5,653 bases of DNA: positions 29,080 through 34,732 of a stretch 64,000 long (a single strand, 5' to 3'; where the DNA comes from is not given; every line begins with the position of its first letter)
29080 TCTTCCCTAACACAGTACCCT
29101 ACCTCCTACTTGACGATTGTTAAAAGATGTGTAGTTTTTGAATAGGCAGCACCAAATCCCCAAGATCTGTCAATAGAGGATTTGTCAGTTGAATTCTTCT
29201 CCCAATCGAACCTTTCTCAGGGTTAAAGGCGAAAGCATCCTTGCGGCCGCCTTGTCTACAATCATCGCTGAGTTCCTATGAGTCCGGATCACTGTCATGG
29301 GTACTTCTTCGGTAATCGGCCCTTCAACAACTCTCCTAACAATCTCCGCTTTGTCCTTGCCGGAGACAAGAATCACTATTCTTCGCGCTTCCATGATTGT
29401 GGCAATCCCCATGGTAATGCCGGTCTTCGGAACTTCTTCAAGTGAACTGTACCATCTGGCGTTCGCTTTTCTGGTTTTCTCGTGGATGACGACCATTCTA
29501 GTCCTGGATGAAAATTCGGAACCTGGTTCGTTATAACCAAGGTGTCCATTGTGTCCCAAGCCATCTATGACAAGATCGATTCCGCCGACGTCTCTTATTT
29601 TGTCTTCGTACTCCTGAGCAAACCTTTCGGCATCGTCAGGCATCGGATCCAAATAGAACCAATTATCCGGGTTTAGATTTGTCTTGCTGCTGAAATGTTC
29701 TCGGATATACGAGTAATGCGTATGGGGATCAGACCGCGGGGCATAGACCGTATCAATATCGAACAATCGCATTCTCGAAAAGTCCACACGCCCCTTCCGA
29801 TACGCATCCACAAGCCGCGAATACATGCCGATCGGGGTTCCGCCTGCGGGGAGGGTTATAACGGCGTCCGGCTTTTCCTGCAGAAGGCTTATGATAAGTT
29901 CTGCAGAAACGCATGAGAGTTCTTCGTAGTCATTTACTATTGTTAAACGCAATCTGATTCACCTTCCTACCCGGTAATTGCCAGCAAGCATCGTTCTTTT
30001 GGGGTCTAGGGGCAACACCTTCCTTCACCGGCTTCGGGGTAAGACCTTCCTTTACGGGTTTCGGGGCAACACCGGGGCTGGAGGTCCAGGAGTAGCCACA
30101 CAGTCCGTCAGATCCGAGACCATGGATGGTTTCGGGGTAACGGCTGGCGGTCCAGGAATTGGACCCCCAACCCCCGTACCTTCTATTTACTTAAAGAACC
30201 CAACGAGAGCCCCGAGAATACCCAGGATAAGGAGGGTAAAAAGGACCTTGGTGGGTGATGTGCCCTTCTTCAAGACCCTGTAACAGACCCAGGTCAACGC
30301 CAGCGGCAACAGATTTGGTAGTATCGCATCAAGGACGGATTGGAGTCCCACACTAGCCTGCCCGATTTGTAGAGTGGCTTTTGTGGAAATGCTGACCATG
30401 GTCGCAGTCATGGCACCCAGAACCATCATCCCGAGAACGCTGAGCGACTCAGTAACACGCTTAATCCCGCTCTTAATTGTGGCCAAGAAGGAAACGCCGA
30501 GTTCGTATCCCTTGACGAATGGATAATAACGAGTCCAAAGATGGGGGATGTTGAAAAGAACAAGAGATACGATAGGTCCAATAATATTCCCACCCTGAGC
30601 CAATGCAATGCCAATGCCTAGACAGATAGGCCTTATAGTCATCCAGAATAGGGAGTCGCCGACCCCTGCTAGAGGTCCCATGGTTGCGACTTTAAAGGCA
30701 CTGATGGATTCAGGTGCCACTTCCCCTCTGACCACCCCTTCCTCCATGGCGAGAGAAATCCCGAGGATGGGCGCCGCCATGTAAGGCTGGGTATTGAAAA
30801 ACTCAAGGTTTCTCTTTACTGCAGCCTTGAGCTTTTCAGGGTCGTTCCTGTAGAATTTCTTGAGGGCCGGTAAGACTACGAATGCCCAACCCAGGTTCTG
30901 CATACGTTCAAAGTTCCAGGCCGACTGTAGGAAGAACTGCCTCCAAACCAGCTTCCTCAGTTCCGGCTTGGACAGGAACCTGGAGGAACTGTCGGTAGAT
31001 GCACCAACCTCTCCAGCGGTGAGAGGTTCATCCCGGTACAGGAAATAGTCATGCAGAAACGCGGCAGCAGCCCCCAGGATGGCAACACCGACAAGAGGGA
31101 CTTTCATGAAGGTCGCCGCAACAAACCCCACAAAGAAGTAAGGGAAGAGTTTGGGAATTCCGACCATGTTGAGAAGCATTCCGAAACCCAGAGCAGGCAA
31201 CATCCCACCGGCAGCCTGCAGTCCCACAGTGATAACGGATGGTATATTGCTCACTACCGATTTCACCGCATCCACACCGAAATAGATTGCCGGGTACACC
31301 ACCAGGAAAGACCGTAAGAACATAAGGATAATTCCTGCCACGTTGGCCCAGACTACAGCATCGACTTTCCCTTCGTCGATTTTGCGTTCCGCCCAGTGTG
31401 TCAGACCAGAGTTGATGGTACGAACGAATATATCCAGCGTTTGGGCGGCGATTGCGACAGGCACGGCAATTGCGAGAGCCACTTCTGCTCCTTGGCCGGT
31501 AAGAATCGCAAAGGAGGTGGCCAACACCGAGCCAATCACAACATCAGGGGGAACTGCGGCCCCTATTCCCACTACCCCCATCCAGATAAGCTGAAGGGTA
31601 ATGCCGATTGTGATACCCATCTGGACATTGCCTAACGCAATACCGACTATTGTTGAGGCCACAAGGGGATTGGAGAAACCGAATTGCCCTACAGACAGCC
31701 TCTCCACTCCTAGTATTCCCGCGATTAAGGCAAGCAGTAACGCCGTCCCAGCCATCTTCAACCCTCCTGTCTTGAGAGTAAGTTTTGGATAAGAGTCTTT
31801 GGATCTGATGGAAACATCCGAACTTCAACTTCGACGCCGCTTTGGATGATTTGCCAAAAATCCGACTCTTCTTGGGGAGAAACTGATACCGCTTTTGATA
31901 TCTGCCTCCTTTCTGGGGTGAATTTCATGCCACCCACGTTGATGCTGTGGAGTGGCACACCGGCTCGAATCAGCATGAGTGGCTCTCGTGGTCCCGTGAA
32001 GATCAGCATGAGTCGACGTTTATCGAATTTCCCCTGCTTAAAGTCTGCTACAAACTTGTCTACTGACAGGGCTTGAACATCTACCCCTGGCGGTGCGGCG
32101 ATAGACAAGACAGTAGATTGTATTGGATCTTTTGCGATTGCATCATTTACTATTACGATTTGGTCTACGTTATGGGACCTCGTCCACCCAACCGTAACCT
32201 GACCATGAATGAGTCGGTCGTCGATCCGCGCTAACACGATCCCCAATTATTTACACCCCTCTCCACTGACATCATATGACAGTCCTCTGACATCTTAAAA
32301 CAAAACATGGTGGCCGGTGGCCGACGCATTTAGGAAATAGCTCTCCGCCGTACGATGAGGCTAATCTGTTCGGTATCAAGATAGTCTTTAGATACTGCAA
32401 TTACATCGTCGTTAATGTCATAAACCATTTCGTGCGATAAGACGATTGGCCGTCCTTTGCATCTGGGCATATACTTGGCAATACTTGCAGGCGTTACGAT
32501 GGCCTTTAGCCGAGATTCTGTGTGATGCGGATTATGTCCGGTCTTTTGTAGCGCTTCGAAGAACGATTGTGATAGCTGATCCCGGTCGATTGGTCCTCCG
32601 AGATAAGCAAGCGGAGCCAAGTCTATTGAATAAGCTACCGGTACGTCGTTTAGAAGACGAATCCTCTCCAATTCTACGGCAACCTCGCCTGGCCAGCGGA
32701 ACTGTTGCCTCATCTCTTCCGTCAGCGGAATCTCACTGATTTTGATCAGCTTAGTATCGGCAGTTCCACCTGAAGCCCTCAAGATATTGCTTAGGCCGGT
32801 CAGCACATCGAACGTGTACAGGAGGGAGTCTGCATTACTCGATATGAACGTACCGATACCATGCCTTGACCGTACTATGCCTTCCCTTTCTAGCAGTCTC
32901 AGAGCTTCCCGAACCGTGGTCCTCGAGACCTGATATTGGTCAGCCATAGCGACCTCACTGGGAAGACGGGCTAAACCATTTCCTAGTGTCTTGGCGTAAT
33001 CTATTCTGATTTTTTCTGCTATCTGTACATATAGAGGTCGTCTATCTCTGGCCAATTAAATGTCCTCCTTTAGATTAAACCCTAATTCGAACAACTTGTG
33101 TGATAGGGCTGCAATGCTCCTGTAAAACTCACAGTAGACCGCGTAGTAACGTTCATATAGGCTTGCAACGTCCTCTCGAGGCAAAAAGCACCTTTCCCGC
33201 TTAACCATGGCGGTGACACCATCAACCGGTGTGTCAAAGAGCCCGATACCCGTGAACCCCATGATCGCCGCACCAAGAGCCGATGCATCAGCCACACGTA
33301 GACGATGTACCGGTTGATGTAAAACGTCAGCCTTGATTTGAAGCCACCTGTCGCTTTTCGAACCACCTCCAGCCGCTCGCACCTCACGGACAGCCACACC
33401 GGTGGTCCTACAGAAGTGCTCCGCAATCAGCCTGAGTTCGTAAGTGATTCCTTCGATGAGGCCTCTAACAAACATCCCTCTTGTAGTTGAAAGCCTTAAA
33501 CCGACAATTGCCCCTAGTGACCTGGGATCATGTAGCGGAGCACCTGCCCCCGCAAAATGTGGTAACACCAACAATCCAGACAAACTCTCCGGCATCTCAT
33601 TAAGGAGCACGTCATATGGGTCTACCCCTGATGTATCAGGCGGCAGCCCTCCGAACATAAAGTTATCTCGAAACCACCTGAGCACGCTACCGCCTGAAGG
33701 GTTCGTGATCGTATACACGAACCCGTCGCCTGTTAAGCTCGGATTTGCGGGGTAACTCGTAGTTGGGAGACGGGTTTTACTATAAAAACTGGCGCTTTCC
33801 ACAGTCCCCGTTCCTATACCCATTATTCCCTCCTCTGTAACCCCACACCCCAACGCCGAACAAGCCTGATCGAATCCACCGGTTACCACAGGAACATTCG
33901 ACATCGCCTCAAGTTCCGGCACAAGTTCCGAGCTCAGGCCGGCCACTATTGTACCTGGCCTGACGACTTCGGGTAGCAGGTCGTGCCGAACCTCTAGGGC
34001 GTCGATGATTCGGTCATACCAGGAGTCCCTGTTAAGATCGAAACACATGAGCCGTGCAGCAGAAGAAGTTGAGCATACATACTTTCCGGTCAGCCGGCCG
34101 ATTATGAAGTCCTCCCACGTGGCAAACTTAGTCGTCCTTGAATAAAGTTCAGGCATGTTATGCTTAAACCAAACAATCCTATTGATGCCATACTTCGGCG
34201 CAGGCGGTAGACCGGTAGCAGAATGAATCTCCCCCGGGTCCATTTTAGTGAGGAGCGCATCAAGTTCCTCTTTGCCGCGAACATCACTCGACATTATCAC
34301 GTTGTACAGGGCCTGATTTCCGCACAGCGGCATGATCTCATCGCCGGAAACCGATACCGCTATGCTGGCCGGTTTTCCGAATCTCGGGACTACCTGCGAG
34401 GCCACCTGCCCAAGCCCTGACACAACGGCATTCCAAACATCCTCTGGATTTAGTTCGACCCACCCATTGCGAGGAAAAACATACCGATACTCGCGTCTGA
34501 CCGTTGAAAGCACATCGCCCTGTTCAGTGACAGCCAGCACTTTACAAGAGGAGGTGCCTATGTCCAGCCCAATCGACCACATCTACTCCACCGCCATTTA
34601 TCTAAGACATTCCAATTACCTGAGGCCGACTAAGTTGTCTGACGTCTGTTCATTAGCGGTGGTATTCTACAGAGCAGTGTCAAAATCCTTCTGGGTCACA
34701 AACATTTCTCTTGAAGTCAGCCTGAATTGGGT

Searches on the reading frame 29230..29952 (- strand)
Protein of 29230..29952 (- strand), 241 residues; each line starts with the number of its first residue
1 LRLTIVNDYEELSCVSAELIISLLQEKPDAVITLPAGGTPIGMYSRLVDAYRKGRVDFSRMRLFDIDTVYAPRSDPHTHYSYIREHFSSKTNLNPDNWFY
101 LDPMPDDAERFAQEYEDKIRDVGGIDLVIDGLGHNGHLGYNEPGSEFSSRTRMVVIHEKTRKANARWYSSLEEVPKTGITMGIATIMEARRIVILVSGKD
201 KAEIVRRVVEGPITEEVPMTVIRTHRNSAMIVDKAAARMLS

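Call 70: search_protein_families(library=pfam, proteins=[window:29230-29952:-], max_evalue=0.0001)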
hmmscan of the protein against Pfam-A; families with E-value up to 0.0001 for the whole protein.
window:29230-29952:- (241 aa): 1 family
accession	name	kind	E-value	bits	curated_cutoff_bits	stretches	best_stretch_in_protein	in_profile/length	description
PF01182.26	Glucosamine_iso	-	4.5e-26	92.5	27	1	17-227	15-221/225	Glucosamine-6-phosphate isomerases/6-phosphogluconolactonase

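Call 94: search_protein_families(library=ncbifam, proteins=[window:29230-29952:-], max_evalue=1e-20)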
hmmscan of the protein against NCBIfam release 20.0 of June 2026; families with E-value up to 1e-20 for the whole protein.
window:29230-29952:- (241 aa): 7 families
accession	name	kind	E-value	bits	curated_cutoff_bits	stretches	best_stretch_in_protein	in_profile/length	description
NF001684.0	PRK00443.1-4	subfamily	2.2e-71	240.4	326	1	1-240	1-241/260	glucosamine-6-phosphate deaminase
TIGR00502.1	nagB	equivalog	1.1e-69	234.6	236.9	1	1-240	1-247/259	glucosamine-6-phosphate deaminase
NF002557.0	PRK02122.1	subfamily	8.1e-58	196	384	1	4-240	32-275/653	glucosamine-6-phosphate deaminase-like protein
NF007291.0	PRK09762.1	equivalog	7.7e-42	143.5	271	1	1-233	4-234/236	galactosamine-6-phosphate isomerase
NF009022.0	PRK12358.1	equivalog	9e-41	139.9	247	1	1-240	1-237/239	glucosamine-6-phosphate deaminase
NF001682.0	PRK00443.1-1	equivalog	7.3e-40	137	528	1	1-238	1-232/262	glucosamine-6-phosphate deaminase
NF001685.0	PRK00443.1-5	equivalog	7.9e-40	136.8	513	1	30-237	35-244/266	glucosamine-6-phosphate deaminase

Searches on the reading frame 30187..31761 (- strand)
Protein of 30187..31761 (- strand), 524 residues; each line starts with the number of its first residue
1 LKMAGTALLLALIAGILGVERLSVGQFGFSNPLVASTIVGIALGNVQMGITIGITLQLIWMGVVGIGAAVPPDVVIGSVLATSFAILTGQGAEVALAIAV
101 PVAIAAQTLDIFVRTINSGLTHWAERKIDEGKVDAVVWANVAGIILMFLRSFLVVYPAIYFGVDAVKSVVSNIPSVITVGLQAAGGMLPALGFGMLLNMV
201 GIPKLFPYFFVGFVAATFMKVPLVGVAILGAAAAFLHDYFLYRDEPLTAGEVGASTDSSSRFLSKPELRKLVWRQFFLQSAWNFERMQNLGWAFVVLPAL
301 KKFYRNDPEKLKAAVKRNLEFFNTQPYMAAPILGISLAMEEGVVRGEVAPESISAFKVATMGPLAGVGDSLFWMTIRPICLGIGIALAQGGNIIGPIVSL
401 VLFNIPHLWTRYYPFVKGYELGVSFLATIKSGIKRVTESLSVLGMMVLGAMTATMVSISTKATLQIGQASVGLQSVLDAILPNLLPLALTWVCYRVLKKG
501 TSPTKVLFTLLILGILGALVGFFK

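Call 86: search_protein_families(library=pfam, proteins=[window:30187-31761:-], max_evalue=0.00001)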
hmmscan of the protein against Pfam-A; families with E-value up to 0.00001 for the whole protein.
window:30187-31761:- (524 aa): 2 families
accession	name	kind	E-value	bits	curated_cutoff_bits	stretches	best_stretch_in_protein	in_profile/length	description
PF03613.19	EIID-AGA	-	2e-98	329.3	25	1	263-523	2-265/265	PTS system mannose/fructose/sorbose family IID component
PF03609.19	EII-Sor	-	5.9e-68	229.2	26.3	1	6-235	3-232/233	PTS system sorbose-specific iic component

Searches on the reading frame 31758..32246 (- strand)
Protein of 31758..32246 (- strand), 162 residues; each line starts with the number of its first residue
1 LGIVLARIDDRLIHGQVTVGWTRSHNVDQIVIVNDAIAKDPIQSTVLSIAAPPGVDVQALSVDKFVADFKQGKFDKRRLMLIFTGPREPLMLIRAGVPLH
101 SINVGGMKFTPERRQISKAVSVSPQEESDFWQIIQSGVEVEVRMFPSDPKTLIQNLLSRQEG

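Call 86: search_protein_families(library=pfam, proteins=[window:31758-32246:-], max_evalue=0.00001)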
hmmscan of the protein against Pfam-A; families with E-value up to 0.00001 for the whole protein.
window:31758-32246:- (162 aa): 1 family
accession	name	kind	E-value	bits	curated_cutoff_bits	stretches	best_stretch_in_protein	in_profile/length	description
PF03830.20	PTSIIB_sorb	-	5.8e-48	163.4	27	1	3-149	1-147/148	PTS system sorbose subfamily IIB component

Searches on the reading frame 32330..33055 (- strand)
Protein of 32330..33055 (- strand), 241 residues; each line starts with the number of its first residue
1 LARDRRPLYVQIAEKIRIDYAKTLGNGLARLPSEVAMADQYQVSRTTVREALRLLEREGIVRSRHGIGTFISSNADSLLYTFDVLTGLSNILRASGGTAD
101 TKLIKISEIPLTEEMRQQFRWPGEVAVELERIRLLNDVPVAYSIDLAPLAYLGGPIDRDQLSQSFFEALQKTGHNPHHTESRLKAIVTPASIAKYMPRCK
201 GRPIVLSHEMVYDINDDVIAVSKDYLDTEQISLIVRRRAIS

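Call 86: search_protein_families(library=pfam, proteins=[window:32330-33055:-], max_evalue=0.00001)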
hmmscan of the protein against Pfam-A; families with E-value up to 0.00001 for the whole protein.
window:32330-33055:- (241 aa): 2 families
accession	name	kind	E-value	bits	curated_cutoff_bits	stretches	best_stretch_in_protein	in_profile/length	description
PF07702.18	UTRA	-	3.6e-20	72.7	23.8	1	95-230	2-139/141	UTRA domain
PF00392.27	GntR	-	4.2e-16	58.8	27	1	8-71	1-64/64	Bacterial regulatory proteins, gntR family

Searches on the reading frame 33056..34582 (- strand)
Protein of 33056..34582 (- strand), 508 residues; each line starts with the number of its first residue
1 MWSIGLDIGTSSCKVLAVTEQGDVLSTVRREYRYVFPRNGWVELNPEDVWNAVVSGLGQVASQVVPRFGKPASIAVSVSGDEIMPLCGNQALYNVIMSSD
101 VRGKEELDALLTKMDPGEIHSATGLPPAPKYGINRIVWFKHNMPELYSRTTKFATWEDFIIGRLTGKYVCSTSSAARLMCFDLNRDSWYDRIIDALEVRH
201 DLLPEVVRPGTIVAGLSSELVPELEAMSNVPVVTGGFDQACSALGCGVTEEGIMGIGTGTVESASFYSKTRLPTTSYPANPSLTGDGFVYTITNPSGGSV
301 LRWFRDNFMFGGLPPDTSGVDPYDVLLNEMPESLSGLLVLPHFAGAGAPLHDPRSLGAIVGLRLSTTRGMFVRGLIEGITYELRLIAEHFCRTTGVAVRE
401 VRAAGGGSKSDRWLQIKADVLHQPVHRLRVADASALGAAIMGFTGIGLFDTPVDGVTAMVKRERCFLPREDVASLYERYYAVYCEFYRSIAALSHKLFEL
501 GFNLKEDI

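Call 86: search_protein_families(library=pfam, proteins=[window:33056-34582:-], max_evalue=0.00001)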
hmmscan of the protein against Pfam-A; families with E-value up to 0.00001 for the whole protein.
window:33056-34582:- (508 aa): 2 families
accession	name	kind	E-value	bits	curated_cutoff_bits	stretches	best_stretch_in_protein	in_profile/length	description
PF00370.27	FGGY_N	-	6.4e-46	157.4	28.8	1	4-245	3-245/245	FGGY family of carbohydrate kinases, N-terminal domain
PF02782.22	FGGY_C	-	9.8e-28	97.7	27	1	281-443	31-195/198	FGGY family of carbohydrate kinases, C-terminal domain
